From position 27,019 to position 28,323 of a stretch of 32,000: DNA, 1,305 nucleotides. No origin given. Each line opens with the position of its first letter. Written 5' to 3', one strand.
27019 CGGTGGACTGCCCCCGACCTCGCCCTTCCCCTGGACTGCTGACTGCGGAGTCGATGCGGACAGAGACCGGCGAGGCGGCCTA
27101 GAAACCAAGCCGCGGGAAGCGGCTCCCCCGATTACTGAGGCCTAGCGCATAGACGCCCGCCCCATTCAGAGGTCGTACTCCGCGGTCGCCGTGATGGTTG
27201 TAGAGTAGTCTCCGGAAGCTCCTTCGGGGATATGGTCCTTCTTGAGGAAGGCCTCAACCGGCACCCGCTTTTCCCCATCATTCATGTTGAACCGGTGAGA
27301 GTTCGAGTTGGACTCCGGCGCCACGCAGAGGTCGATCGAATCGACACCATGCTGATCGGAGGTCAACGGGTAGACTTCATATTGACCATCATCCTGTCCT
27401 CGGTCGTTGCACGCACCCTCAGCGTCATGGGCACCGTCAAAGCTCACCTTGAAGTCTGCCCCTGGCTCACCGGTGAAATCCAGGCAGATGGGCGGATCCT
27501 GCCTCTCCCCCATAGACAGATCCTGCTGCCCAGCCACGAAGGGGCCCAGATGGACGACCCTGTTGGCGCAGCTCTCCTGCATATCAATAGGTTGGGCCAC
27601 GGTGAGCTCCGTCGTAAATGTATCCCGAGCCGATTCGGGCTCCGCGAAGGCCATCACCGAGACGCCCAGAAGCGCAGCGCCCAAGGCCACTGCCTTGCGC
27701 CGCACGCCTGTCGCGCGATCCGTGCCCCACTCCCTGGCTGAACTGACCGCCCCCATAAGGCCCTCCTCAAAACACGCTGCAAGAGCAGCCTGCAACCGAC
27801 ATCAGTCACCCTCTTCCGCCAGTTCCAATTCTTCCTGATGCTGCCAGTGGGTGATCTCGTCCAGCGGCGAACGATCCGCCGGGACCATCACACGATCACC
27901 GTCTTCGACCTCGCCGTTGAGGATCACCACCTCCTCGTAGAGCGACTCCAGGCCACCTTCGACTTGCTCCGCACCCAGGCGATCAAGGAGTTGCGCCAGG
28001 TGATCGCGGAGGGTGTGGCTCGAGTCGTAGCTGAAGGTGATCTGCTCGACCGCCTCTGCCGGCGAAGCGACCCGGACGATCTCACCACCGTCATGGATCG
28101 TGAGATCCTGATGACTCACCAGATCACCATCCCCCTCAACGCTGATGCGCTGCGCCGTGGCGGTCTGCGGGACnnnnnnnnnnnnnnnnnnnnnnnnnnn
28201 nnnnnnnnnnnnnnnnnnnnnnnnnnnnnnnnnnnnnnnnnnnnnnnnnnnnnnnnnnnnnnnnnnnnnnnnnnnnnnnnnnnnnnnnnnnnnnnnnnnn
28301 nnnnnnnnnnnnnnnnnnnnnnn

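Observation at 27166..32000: Highly divergent, extremely acidic chaperone-usher-like operon (subunit - chaperone - usher - subunit) embedded in a housekeeping region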

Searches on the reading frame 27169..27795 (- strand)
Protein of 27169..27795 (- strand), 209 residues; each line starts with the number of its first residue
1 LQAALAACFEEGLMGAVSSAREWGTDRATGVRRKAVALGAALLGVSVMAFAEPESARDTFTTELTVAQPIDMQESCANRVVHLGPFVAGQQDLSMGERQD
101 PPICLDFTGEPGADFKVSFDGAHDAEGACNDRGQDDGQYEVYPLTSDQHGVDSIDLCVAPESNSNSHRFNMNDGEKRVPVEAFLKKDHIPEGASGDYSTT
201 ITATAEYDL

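Call 4: search_protein_families(library=pfam, proteins=[window:27169-27795:-], max_evalue=1)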
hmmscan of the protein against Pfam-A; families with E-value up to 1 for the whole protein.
window:27169-27795:- (209 aa): 0 families

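Call 6: search_protein_families(library=ncbifam, proteins=[window:27169-27795:-], max_evalue=1)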
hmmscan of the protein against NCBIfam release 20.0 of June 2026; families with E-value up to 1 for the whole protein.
window:27169-27795:- (209 aa): 0 families

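Call 19: find_homologous_proteins(query=window:27169-27795:-)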
Query window:27169-27795:- (209 aa): 1 proteins with E <= 0.001 among 356 candidates.
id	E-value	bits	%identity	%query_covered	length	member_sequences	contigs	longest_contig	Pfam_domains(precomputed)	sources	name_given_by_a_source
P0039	1.3e-127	441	100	94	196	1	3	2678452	-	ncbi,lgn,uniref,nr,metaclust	ncbi:hypothetical protein [Halorhodospira halophila]|uniref:Uncharacterized protein n=1 Tax=Halorhod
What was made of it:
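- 27166..27756 (-): 196-aa secreted subunit (sub196) with four Cys. Strain-specific paralogue of sub184. Only a self-hit among 5.8 billion proteins (call 19).
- Tried and rejected: The 196-aa subunit has no homologue other than itself in the big database (call 19).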

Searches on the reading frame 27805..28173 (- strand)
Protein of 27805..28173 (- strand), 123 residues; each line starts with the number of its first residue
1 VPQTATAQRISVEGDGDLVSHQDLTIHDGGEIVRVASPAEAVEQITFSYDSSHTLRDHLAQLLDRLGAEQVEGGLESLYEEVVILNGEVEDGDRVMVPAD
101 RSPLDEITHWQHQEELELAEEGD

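Call 69: search_protein_families(library=pfam, proteins=[window:27805-28173:-], max_evalue=10)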
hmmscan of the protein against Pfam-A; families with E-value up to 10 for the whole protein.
seq(123 aa): 2 families
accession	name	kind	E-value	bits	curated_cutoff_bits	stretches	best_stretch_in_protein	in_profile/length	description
PF16803.11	DRE2_N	-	0.054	14.1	23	1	35-91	11-63/130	Fe-S cluster assembly protein DRE2 N-terminus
PF04055.27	Radical_SAM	-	0.18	12.4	29.5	1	28-82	61-116/166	Radical SAM superfamily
